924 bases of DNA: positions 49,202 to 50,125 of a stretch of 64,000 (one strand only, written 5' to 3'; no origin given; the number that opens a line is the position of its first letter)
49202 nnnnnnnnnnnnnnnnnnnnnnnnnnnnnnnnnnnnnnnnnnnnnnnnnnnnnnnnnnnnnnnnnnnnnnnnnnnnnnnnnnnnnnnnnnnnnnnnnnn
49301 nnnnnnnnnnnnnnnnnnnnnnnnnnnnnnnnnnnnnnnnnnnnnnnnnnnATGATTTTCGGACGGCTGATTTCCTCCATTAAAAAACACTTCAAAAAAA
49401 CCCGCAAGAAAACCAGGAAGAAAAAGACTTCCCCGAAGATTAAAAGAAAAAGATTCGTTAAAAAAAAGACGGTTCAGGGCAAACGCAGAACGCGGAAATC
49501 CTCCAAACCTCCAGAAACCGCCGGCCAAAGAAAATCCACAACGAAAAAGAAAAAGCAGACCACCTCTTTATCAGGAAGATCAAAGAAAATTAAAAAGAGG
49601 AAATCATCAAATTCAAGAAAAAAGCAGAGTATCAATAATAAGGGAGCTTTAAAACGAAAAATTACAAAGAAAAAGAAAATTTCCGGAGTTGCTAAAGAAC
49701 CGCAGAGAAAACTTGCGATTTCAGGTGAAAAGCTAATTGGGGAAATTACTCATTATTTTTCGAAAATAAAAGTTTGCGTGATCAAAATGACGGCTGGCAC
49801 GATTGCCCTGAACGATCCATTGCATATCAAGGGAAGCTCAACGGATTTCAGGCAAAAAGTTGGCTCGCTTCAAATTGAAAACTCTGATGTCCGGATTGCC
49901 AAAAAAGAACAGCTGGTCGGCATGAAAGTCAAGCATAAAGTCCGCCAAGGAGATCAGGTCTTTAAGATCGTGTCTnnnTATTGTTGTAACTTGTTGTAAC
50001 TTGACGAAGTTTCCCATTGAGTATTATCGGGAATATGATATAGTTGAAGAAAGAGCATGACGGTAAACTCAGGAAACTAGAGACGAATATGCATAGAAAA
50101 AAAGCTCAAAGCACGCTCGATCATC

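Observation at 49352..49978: Histone-H1-like polybasic N-terminus fused to an EF-Tu-domain-2-like beta-barrel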

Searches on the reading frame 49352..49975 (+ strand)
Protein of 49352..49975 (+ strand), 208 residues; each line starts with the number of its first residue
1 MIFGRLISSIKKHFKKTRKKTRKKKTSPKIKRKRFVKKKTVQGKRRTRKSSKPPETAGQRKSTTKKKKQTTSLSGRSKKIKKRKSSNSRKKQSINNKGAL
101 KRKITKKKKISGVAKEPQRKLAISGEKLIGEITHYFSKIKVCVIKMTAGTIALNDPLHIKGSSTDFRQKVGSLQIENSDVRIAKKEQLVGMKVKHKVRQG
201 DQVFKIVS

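Call 3: search_protein_families(library=pfam, proteins=[window:49352-49975:+], max_evalue=0.1)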
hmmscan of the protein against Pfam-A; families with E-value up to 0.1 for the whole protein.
window:49352-49975:+ (208 aa): 2 families
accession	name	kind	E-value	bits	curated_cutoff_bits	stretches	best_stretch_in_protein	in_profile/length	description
PF03144.31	GTP_EFTU_D2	-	0.00072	20.4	30.3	1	141-194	3-59/73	Elongation factor Tu domain 2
PF10265.14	Miga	-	0.023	14.1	25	1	10-136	31-161/540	Mitoguardin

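Call 4: search_protein_families(library=ncbifam, proteins=[window:49352-49975:+], max_evalue=0.1)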
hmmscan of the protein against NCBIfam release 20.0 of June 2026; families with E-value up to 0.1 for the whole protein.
window:49352-49975:+ (208 aa): 0 families

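Call 5: find_homologous_proteins(query=window:49352-49975:+, max_evalue=0.001)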
Query window:49352-49975:+ (208 aa): 21 proteins with E <= 0.001 among 2015 candidates.
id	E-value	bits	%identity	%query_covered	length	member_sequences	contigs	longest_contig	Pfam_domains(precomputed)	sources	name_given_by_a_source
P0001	3.8e-116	404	100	100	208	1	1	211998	-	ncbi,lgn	-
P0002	7.0e-27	113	58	51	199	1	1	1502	PF03144.32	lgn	-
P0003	1.9e-26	112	72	38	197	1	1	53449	-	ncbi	ncbi:MAG: hypothetical protein ABIJ41_00085 [Candidatus Omnitrophota bacterium]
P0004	3.4e-24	104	54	40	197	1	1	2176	PF03144.32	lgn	-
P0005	9.5e-24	103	40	99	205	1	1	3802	-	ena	-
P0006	2.6e-23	101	61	39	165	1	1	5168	-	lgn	-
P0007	6.0e-23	100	62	38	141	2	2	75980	-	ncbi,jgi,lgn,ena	-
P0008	2.5e-22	98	59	39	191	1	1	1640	-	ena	-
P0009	6.2e-21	94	55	50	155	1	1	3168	-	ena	-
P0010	8.6e-21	93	55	49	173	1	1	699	PF03144.32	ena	-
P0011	1.0e-20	93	44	73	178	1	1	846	-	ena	-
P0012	1.8e-20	92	50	45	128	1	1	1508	-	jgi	jgi:translation elongation factor EF-1alpha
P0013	4.1e-19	88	40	62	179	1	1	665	-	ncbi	-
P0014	2.3e-18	85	58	38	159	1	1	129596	PF03144.32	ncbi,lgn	-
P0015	2.8e-18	85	44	60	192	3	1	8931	-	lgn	-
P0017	1.4e-15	76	58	38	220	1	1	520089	-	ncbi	-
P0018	2.7e-13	69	53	37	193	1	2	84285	-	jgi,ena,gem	-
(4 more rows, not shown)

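Call 6: search_solved_structures(query=window:49352-49975:+, max_evalue=10, show_alignments=3)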
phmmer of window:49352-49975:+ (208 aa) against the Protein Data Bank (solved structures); distinct sequences matched with E-value up to 10: 0.

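Call 11: find_encoding_contigs(protein=P0003, flank=8000, max_places=2)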
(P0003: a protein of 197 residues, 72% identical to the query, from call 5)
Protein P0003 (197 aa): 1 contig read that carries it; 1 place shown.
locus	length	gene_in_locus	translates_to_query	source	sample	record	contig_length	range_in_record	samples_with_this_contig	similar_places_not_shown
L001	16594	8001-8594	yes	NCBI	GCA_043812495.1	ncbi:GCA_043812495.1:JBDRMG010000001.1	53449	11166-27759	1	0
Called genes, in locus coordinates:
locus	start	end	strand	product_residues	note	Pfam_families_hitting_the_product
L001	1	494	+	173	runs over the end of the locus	PF00156:Pribosyltran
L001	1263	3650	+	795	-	PF14559:TPR_19, PF13424:TPR_12, PF13432:TPR_16 (weak), PF00515:TPR_1 (weak), PF13414:TPR_11 (weak), PF00515:TPR_1 (weak), PF07719:TPR_2 (weak), PF13424:TPR_12, +28 more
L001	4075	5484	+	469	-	PF13372:Alginate_exp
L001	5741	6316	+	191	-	-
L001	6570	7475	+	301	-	PF00142:Fer4_NifH (weak), PF01656:CbiA, PF02374:ArsA_ATPase (weak), PF06564:CBP_BcsQ, PF07015:VirC1 (faint), PF09140:MipZ, PF10609:ParA (weak), PF13614:AAA_31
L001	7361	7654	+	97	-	PF02922:CBM_48 (weak), PF16760:CBM53 (weak), PF16561:AMPK1_CBM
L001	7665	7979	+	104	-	PF09685:MamF_MmsF (weak)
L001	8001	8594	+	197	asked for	-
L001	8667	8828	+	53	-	-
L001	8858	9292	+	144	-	-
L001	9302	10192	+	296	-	PF00990:GGDEF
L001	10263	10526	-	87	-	-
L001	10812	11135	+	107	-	-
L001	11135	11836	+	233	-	-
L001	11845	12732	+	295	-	PF06325:PrmA, PF05175:MTS, PF13489:Methyltransf_23 (weak), PF13649:Methyltransf_25 (weak)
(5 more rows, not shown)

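Call 12: find_encoding_contigs(protein=P0007, flank=8000, max_places=2)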
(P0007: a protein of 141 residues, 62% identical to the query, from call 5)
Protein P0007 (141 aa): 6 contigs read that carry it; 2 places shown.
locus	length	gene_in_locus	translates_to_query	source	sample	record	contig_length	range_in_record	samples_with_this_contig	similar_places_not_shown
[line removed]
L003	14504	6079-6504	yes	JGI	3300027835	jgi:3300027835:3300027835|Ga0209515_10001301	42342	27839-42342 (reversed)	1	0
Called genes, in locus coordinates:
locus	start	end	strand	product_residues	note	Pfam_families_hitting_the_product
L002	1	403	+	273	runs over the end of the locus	PF00140:Sigma70_r1_2, PF04542:Sigma70_r2, PF04539:Sigma70_r3, PF04545:Sigma70_r4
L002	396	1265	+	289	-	PF00532:Peripla_BP_1, PF13407:Peripla_BP_4, PF13377:Peripla_BP_3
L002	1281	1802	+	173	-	PF00156:Pribosyltran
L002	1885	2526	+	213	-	-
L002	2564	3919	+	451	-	PF11336:DUF3138 (faint), PF07642:BBP2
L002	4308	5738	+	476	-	PF13372:Alginate_exp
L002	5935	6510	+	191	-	-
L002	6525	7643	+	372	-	PF00142:Fer4_NifH, PF01656:CbiA, PF06564:CBP_BcsQ, PF09140:MipZ, PF10609:ParA, PF13614:AAA_31, PF02922:CBM_48 (weak), PF16561:AMPK1_CBM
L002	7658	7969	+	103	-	PF09685:MamF_MmsF (faint)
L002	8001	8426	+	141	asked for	-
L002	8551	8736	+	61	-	PF04021:Class_IIIsignal (weak)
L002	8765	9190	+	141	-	-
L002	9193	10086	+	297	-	PF00990:GGDEF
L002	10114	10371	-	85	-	-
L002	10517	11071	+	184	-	-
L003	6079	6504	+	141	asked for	-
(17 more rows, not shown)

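Call 13: find_encoding_contigs(protein=P0014, flank=8000, max_places=2)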
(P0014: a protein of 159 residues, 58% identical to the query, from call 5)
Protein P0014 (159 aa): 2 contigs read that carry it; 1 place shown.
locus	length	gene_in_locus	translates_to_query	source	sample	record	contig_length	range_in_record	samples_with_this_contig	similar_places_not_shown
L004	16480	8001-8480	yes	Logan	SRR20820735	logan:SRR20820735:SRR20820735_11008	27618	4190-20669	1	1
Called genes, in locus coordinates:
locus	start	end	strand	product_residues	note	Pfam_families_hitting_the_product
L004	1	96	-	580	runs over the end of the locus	PF26626:DUF8201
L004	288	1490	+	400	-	PF05935:Arylsulfotrans (faint), PF14269:Arylsulfotran_2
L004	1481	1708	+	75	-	-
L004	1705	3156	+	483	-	PF13469:Sulfotransfer_3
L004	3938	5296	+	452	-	PF13372:Alginate_exp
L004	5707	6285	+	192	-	-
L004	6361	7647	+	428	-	PF00142:Fer4_NifH, PF01656:CbiA, PF02374:ArsA_ATPase, PF06564:CBP_BcsQ, PF09140:MipZ, PF10609:ParA (weak), PF13614:AAA_31, PF16561:AMPK1_CBM, +1 more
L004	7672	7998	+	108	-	PF09685:MamF_MmsF (weak)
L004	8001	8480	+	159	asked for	PF03144:GTP_EFTU_D2 (weak)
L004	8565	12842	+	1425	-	PF13948:DUF4215 (weak)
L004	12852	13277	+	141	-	-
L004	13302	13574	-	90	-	-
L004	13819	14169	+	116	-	-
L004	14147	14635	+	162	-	-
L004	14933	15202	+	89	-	PF00312:Ribosomal_S15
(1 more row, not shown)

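Call 14: find_encoding_contigs(protein=P0017, flank=8000, max_places=2)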
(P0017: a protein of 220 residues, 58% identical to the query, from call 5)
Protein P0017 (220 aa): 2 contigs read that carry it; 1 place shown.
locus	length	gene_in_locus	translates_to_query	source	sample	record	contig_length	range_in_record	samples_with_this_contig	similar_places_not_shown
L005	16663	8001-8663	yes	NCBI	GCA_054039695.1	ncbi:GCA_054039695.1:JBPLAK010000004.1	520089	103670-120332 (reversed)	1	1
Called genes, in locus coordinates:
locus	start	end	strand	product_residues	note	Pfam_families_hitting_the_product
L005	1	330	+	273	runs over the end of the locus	PF00140:Sigma70_r1_2, PF04542:Sigma70_r2, PF04539:Sigma70_r3, PF04545:Sigma70_r4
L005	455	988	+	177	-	PF00156:Pribosyltran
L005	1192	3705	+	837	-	PF13432:TPR_16, PF13424:TPR_12, PF13414:TPR_11, PF13431:TPR_17, PF13432:TPR_16, PF00515:TPR_1, PF07719:TPR_2, PF13424:TPR_12, +24 more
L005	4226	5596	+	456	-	PF13372:Alginate_exp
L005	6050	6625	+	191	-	-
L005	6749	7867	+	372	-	PF00142:Fer4_NifH, PF01656:CbiA, PF02374:ArsA_ATPase, PF06564:CBP_BcsQ, PF09140:MipZ, PF10609:ParA (weak), PF13614:AAA_31, PF16561:AMPK1_CBM, +1 more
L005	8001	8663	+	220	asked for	-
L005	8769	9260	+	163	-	-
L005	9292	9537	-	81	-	-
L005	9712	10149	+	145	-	-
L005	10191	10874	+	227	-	-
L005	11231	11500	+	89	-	PF00312:Ribosomal_S15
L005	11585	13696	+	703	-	PF01138:RNase_PH, PF03725:RNase_PH_C, PF03726:PNPase, PF01138:RNase_PH, PF00013:KH_1, PF00575:S1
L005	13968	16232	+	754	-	PF13491:FtsK_4TM, PF17854:FtsK_alpha, PF01580:FtsK_SpoIIIE, PF12846:AAA_10 (faint), PF09397:FtsK_gamma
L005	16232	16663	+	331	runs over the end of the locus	PF13413:HTH_25, PF13464:RodZ_C (weak)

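Call 24: find_encoding_contigs(protein=P0018, flank=6000, max_places=2)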
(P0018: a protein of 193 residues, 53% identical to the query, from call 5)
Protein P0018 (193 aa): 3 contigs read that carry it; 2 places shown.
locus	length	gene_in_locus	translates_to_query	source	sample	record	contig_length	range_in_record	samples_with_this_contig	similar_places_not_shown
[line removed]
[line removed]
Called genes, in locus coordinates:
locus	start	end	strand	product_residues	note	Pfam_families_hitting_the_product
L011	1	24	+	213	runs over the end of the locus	PF02811:PHP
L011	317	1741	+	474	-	PF13372:Alginate_exp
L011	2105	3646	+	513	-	PF03065:Glyco_hydro_57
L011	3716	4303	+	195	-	-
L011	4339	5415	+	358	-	PF00142:Fer4_NifH (weak), PF01656:CbiA, PF02374:ArsA_ATPase (weak), PF06564:CBP_BcsQ, PF10609:ParA, PF13614:AAA_31, PF02922:CBM_48 (weak), PF16561:AMPK1_CBM, +1 more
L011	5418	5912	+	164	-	PF14512:TM1586_NiRdase (weak), PF00881:Nitroreductase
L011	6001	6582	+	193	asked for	-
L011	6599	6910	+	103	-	-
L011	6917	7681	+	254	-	-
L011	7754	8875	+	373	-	PF06925:MGDG_synth, PF13439:Glyco_transf_4 (weak), PF04101:Glyco_tran_28_C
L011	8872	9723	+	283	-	PF03279:Lip_A_acyltrans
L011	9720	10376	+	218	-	PF00535:Glycos_transf_2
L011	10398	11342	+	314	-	PF01075:Glyco_transf_9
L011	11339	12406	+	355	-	PF04055:Radical_SAM, PF13186:SPASM (faint)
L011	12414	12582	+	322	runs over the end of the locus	PF00676:E1_dh, PF02775:TPP_enzyme_C (weak)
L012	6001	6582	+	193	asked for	-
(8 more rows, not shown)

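Call 37: predict_structure(alignment_id=A5)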
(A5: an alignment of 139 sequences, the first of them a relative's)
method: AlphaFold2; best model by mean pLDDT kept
length: 208 residues; sequences in the alignment: 139
mean_pLDDT: 72.1   pTM: 0.46
mean pLDDT of the five models: 72.1, 72.0, 71.1, 68.5, 67.8
residues with pLDDT >= 90: 81; 70-90: 3; 50-70: 107; < 50: 17
segments of 3 or more residues with pLDDT < 50: none
pLDDT, mean of each block of 10 residues (from residue 1): 55 57 60 59 55 55 54 54 52 53 55 52 79 98 98 98 97 97 98 98 93
secondary structure, 60 per line:
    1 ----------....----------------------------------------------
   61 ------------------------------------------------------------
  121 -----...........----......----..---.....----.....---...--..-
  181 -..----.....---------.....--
elements in order: H11-14 E126-136 E141-146 E156-160 E165-169 E173-175 E188-192 E202-206

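Call 41: fold_search(model_id=the predicted structure, library=pdb)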
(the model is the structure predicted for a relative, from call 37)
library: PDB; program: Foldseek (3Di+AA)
matches with E <= 10: 1243; with E <= 0.001: 15
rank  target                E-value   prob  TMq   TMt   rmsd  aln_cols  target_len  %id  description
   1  4he6                  8.9e-06  1.00  0.37  0.83   1.1        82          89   17  Crystal structure of the C-terminal domain of Geobacillus thermoleovorans putative U32 peptidase (released 2012-11-14)
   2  4he5                  9.9e-06  1.00  0.36  0.88   1.0        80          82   16  Crystal structure of the selenomethionine variant of the C-terminal domain of Geobacillus thermoleovorans putative U32 p (released 2012-11-14)
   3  7unv_x                4.3e-05  1.00  0.35  0.13   2.8        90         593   22  Pseudomonas aeruginosa 70S ribosome initiation complex bound to IF2-GDPCP (structure II-A) (released 2022-06-22)
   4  7unt                  6.0e-05  1.00  0.34  0.16   2.8        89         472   22  Compact IF2-GDP bound to the Pseudomonas aeruginosa 70S ribosome initiation complex, from focused classification and ref (released 2022-06-22)
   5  5me0_W                7.9e-05  1.00  0.33  0.15   6.7        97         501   18  Structure of the 30S Pre-Initiation Complex 1 (30S IC-1) Stalled by GE81112 (released 2017-01-11)
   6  3jcj_f                8.9e-05  1.00  0.32  0.14   4.0        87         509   17  Structures of ribosome-bound initiation factor 2 reveal the mechanism of subunit association (released 2016-03-09)
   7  9a4o_A                1.1e-04  1.00  0.33  0.11   3.3        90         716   26  Integrative model of IF2-TAGH by crosslinking MS and deep learning (released 2024-09-18)
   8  7unq                  4.6e-04  1.00  0.34  0.15   3.2        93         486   22  Compact IF2-GDP bound to the Pseudomonas aeruginosa 70S ribosome initiation complex, from focused classification and ref (released 2022-06-22)
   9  1d2e_A                4.8e-04  1.00  0.32  0.17   3.6        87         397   15  CRYSTAL STRUCTURE OF MITOCHONDRIAL EF-TU IN COMPLEX WITH GDP (released 1999-09-28)
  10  3wbk_A                5.1e-04  1.00  0.28  0.11   5.9       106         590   19  crystal structure analysis of eukaryotic translation initiation factor 5B and 1A complex (released 2014-11-19)
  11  3wbi                  6.7e-04  1.00  0.28  0.11   6.0       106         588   20  Crystal structure analysis of eukaryotic translation initiation factor 5B structure I (released 2014-11-19)
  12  4tmz_B                7.1e-04  1.00  0.34  0.22   3.0        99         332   11  Translation initiation factor eIF5B (517-858) from C. thermophilum, bound to GTPgammaS and potassium (released 2014-09-24)
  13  6gaz_BC               7.1e-04  1.00  0.32  0.12   4.4        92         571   15  Unique features of mammalian mitochondrial translation initiation revealed by cryo-EM. This file contains the 28S rib (released 2018-08-08)
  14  1xe1                  8.9e-04  1.00  0.28  0.57   4.4        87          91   21  Hypothetical Protein From Pyrococcus Furiosus Pfu-880080-001 (released 2004-09-21)
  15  7anu_B                9.5e-04  1.00  0.29  0.61   4.1        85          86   10  Crystal structure of Pyrococcus abyssi Pbp11 (released 2021-11-03)
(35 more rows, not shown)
